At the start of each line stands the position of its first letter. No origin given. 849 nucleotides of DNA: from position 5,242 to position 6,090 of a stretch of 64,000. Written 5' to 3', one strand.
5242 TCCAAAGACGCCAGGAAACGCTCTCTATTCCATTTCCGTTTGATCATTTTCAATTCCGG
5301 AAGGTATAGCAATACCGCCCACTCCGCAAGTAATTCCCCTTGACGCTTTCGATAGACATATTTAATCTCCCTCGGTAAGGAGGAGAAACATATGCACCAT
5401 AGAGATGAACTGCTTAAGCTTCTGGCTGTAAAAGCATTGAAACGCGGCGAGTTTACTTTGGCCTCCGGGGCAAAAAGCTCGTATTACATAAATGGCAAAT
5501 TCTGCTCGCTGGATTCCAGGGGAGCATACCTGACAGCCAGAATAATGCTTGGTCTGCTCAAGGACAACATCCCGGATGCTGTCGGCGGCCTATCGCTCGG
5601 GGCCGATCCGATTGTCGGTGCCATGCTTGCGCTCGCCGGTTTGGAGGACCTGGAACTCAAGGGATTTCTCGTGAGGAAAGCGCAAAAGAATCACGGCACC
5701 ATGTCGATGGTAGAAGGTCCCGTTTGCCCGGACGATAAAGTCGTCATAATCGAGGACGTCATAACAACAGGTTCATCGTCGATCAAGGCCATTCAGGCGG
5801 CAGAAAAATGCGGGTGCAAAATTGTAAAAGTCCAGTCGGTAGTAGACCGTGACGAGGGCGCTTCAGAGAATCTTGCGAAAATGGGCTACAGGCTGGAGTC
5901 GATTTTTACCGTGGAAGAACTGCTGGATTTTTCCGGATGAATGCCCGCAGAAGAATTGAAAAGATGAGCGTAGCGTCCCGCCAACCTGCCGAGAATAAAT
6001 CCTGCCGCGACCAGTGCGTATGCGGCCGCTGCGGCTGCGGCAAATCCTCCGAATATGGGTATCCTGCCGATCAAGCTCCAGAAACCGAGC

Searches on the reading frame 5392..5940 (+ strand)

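Call 10: search_protein_families(library=pfam, proteins=[window:5392-5940:+], max_evalue=0.001)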
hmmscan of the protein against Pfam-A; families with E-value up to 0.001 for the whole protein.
window:5392-5940:+ (182 aa): 1 family
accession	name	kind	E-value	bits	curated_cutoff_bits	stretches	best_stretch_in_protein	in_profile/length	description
PF00156.33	Pribosyltran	-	3.1e-08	33.5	26.3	1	61-161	30-134/158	Phosphoribosyl transferase domain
